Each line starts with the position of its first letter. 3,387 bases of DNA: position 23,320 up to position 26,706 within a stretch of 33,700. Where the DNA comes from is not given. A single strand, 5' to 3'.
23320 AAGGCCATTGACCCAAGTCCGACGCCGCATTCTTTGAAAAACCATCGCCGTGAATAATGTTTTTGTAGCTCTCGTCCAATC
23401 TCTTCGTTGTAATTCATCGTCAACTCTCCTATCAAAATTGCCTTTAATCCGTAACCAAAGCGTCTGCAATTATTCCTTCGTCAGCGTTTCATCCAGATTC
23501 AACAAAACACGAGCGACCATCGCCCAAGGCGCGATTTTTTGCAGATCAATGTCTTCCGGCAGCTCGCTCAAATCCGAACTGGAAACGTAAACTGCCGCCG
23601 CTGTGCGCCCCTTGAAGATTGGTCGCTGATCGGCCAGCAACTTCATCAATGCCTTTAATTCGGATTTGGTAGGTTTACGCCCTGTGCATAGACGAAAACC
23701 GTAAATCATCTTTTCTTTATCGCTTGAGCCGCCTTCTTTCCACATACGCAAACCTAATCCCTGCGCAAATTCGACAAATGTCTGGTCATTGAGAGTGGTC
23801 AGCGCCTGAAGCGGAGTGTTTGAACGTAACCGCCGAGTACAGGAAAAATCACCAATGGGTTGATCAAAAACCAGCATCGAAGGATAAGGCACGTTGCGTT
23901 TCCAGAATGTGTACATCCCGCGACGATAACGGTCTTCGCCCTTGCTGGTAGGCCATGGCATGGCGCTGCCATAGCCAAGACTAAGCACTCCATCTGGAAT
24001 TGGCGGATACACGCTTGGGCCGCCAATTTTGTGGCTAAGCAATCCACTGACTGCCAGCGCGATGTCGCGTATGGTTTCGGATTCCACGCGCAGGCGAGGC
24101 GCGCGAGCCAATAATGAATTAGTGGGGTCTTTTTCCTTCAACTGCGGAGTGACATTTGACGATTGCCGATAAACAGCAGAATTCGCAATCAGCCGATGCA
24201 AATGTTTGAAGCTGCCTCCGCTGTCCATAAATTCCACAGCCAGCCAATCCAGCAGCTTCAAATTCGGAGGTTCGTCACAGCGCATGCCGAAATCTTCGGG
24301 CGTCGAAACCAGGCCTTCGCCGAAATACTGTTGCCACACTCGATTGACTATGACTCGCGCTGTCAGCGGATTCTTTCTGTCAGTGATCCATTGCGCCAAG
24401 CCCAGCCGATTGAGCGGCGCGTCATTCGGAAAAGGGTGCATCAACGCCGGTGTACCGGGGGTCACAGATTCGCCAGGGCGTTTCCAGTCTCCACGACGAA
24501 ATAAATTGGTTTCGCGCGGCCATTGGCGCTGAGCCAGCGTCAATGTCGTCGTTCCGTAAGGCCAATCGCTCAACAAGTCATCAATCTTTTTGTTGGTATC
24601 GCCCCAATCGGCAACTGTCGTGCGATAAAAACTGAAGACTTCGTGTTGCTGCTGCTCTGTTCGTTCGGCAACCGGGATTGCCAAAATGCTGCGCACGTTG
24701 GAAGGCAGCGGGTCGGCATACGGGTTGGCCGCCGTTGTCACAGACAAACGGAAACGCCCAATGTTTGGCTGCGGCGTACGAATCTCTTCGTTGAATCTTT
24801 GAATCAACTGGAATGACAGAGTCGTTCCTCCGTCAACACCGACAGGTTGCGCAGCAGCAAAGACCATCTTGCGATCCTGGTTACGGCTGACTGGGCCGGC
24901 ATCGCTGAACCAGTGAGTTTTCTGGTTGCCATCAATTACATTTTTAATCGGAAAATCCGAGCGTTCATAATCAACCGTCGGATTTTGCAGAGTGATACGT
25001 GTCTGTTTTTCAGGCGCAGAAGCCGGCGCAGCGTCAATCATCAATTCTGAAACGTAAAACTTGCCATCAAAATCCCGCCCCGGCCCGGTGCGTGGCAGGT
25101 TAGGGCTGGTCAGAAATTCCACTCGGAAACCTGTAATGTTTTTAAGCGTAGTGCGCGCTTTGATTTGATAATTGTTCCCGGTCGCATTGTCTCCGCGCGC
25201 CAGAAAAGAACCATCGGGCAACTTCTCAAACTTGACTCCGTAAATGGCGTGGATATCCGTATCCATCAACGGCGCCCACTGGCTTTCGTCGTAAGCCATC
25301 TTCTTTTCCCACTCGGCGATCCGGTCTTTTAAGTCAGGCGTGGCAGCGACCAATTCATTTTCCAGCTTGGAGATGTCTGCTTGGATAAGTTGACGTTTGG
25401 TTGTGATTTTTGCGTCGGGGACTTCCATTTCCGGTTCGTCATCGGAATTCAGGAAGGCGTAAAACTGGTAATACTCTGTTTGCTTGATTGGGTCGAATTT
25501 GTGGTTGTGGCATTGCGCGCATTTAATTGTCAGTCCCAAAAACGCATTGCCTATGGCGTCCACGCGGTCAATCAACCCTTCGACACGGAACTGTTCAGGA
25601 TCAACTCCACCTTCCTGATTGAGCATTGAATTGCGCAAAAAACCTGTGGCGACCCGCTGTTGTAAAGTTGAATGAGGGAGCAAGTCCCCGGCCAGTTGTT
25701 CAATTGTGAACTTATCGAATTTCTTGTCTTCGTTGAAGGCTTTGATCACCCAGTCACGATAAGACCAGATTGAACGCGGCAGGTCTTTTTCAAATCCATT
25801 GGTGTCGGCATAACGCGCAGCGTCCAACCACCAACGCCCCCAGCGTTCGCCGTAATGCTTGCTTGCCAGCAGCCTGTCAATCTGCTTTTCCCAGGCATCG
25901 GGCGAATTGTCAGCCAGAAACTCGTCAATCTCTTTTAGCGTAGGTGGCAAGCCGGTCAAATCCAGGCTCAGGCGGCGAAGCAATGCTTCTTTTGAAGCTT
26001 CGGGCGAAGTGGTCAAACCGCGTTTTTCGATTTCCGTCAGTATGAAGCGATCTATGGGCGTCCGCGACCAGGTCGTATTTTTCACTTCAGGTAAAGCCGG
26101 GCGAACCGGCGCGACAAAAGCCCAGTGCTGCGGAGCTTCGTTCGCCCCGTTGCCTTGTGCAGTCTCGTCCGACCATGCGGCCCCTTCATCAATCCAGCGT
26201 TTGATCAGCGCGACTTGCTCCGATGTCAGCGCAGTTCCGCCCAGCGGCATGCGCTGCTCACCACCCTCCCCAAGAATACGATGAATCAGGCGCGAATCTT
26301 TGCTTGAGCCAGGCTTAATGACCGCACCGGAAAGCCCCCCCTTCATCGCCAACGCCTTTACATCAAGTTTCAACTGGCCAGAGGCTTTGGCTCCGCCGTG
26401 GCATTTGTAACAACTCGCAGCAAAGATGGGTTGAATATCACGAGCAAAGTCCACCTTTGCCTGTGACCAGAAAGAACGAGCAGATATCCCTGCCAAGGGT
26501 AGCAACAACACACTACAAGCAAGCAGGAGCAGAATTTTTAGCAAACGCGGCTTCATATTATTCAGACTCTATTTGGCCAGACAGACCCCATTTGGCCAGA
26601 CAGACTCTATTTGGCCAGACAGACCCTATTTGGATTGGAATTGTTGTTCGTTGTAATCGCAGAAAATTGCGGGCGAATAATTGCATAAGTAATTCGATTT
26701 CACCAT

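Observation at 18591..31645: Seven-gene, fully exported locus: two divergent DUF1549-DUF1553 + DUF1501 pairs around an NHL propeller, followed by tandem PQQ-like propellers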

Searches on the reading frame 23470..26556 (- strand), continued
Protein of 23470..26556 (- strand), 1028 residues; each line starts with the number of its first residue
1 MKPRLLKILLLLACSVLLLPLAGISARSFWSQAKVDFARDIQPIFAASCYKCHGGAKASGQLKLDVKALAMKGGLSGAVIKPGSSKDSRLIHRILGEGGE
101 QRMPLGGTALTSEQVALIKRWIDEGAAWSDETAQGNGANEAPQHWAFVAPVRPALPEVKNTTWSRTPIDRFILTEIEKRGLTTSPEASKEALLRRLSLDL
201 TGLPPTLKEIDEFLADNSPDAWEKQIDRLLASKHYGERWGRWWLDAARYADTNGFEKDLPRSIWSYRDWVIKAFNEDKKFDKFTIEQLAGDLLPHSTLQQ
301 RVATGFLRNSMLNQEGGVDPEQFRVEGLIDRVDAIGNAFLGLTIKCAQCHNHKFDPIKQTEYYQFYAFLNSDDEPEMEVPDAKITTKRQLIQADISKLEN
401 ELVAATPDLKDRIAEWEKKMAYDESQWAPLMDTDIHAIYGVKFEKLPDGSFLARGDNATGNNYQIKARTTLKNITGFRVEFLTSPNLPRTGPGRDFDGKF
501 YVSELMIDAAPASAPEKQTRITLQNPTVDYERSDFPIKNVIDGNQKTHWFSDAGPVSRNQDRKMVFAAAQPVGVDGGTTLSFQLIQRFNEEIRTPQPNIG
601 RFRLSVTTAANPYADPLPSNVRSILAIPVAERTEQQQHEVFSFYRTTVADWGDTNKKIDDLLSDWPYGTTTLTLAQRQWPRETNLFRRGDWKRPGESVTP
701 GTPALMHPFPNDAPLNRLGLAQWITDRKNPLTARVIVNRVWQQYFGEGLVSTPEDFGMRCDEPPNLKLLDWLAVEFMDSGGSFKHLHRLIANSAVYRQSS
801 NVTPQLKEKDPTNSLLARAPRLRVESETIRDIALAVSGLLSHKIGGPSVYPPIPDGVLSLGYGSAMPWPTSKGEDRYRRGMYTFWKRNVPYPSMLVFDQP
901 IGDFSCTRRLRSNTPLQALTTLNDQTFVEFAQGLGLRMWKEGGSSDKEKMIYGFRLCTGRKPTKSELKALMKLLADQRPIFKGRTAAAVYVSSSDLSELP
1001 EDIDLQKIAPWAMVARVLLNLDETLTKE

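Call 50: predict_structure(alignment_id=A2)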
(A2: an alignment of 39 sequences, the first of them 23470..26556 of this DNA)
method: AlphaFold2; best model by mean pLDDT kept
length: 1028 residues; sequences in the alignment: 39
mean_pLDDT: 72.8   pTM: 0.62
mean pLDDT of the five models: 72.8, 72.6, 71.1, 67.5, 66.3
residues with pLDDT >= 90: 219; 70-90: 435; 50-70: 184; < 50: 190
segments of 3 or more residues with pLDDT < 50: 1-3, 19-31, 131-141, 249-262, 309-319, 344-354, 375-381, 590-594, 669-674, 752-755, 757-759, 817-823, 842-917, 919-921, 990-996
pLDDT, mean of each block of 10 residues (from residue 1): 57 55 35 73 80 56 67 65 85 77 66 88 80 33 71 89 87 88 87 90 90 93 95 86 62 39 67 92 89 80 61 42 63 74 51 56 78 49 66 88 90 91 90 76 81 64 87 93 79 79 90 86 90 81 71 73 93 85 77 61 94 87 89 90 88 85 59 55 63 67 70 80 84 86 76 50 80 92 94 89 79 55 59 79 41 43 43 38 36 28 28 44 64 87 92 93 95 91 60 46 74 89 71
secondary structure, 60 per line:
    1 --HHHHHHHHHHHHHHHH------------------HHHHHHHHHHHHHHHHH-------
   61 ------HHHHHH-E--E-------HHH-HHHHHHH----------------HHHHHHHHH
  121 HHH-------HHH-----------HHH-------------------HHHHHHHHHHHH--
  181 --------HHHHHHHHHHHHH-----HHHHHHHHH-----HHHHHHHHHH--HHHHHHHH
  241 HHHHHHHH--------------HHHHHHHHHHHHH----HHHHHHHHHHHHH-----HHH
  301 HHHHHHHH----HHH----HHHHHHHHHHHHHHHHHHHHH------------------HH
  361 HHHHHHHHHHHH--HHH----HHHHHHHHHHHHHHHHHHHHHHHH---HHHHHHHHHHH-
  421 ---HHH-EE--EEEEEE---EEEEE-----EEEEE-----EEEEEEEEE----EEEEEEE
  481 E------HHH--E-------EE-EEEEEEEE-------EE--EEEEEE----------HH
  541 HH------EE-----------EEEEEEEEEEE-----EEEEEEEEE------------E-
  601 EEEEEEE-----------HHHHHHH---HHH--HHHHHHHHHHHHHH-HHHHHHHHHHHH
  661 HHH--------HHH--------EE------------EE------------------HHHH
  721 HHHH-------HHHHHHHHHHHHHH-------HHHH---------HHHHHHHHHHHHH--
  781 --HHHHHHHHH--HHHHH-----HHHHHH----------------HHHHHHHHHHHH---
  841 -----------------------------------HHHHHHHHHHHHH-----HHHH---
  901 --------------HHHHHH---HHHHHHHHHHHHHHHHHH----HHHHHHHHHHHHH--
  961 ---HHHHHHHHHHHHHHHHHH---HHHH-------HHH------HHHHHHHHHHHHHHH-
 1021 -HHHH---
elements in order (helices of 4 or more, strands of 3 or more residues): H3-18 H37-53 H67-72 H89-95 H112-123 H167-178 H189-201 H207-215 H221-230 H233-248 H263-275 H280-292 H298-308 H320-340 H359-372 H382-405 H409-419 E432-437 E441-445 E451-455 E461-469 E474-481 E504-511 E523-528 H539-542 E562-572 E578-586 E601-607 H619-625 H634-647 H649-663 H717-724 H732-745 H753-756 H766-778 H783-791 H794-798 H804-809 H826-837 H876-888 H894-897 H915-920 H924-941 H946-958 H964-981 H985-988 H1005-1019 H1022-1025

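Call 54: fold_search(model_id=the predicted structure, library=pdb)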
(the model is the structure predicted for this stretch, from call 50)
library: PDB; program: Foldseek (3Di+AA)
matches with E <= 10: 672; with E <= 0.001: 0
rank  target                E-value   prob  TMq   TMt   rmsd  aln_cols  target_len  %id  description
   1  8e2f                  3.8e-03  0.54  0.10  0.13  31.8       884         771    9  Cryo-EM structure of N-terminal arm of BIRC6 (from local refinement 2) (released 2023-02-15)
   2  1oh3_A                1.9e-02  1.00  0.09  0.45   7.2       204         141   10  E78R mutant of a carbohydrate binding module family 29 (released 2004-05-27)
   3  1gwk_A                1.9e-02  0.99  0.09  0.40   7.5       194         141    8  Carbohydrate binding module family29 (released 2003-03-20)
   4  1w9f_B                2.1e-02  0.99  0.09  0.44   7.4       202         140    8  CBM29-2 mutant R112A: Probing the Mechanism of Ligand Recognition by Family 29 Carbohydrate Binding Modules (released 2005-03-22)
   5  1gwk_B                2.3e-02  0.99  0.09  0.43   7.4       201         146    9  Carbohydrate binding module family29 (released 2003-03-20)
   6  1w8w_B                2.8e-02  0.99  0.09  0.44   7.3       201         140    9  CBM29-2 mutant Y46A: Probing the Mechanism of Ligand Recognition by Family 29 Carbohydrate Binding Modules (released 2005-03-22)
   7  1w8w_A                2.9e-02  0.99  0.09  0.43   7.1       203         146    9  CBM29-2 mutant Y46A: Probing the Mechanism of Ligand Recognition by Family 29 Carbohydrate Binding Modules (released 2005-03-22)
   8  1w8z_B                3.0e-02  0.99  0.10  0.47   6.6       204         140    9  CBM29-2 mutant K85A: Probing the Mechanism of Ligand Recognition by Family 29 Carbohydrate Binding Modules (released 2005-03-22)
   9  1w8z_A                3.3e-02  0.99  0.09  0.43   7.2       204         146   10  CBM29-2 mutant K85A: Probing the Mechanism of Ligand Recognition by Family 29 Carbohydrate Binding Modules (released 2005-03-22)
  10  1w90_A                3.3e-02  0.99  0.10  0.43   7.3       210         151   10  CBM29-2 mutant D114A: Probing the Mechanism of Ligand Recognition by Family 29 Carbohydrate Binding Modules (released 2005-03-18)
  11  9vak_A                3.3e-02  0.95  0.09  0.40  10.3       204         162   10  Carbohydrate-binding module 32 of LnbB from Bifidobacterium bifidum, LNB complex (released 2025-08-13)
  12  1w9f_A                3.4e-02  0.99  0.09  0.43   7.2       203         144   10  CBM29-2 mutant R112A: Probing the Mechanism of Ligand Recognition by Family 29 Carbohydrate Binding Modules (released 2005-03-22)
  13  7xna_A                3.6e-02  0.28  0.09  0.16  26.5       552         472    9  Crystal structure of somatostatin receptor 2 (SSTR2) with peptide antagonist CYN 154806 (released 2022-08-03)
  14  1w90_B                3.8e-02  0.98  0.09  0.41   7.4       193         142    8  CBM29-2 mutant D114A: Probing the Mechanism of Ligand Recognition by Family 29 Carbohydrate Binding Modules (released 2005-03-18)
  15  5mkc_A                3.9e-02  0.35  0.07  0.22  15.2       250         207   13  Crystal structure of the RrgA Jo.In complex (released 2017-03-15)
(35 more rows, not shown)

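Call 66: find_encoding_contigs(protein=P0122, flank=10000, max_places=2)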
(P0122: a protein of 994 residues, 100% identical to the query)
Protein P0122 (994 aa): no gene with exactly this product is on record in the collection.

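Call 67: find_encoding_contigs(protein=P0121, flank=10000, max_places=3)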
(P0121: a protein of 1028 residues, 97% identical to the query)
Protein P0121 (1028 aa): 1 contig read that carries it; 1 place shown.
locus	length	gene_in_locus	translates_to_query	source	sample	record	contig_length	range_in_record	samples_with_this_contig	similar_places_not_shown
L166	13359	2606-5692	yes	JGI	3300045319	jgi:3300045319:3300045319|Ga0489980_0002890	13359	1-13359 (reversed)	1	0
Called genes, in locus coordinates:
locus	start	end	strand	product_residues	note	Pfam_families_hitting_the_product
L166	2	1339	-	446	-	?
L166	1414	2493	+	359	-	PF24684:Vgb_lyase (faint), PF25021:TEN_NHL, PF08450:SGL (faint), PF01436:NHL (faint), PF25021:TEN_NHL (weak)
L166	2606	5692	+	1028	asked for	PF07635:PSCyt1, PF07583:PSCyt2, PF07587:PSD1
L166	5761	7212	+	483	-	PF07394:DUF1501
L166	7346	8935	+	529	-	PF01011:PQQ (faint), PF13360:PQQ_2 (faint), PF13570:Beta-prop_ACSF4 (faint)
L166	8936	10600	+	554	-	PF13360:PQQ_2 (faint)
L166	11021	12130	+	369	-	PF01435:Peptidase_M48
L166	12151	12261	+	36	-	-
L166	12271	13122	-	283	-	PF01522:Polysacc_deac_1 (weak), PF10096:DUF2334 (weak)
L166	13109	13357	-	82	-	?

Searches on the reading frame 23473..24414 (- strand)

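Call 30: search_protein_families(library=pfam, proteins=[window:23473-24414:-], max_evalue=10)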
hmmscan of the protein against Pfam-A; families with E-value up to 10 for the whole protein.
seq(314 aa): 1 family
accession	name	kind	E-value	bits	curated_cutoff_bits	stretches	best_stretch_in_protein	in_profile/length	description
PF07587.16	PSD1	-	4.3e-93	311.6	28.5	1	2-259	1-243/244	Protein of unknown function (DUF1553)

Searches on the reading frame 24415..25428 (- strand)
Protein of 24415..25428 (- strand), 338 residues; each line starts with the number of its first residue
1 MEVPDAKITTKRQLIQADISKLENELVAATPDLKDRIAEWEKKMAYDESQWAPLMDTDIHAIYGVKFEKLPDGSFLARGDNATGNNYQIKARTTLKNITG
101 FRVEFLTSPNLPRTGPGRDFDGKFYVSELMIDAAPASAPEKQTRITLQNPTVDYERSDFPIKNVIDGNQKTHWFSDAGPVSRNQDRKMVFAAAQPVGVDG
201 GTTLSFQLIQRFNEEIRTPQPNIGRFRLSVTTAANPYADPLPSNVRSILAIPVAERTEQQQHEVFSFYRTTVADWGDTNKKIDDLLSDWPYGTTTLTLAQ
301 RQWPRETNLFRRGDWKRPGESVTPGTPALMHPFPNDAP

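Call 30: search_protein_families(library=pfam, proteins=[window:24415-25428:-], max_evalue=10)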
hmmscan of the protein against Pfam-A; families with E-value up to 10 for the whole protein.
seq(338 aa): 0 families
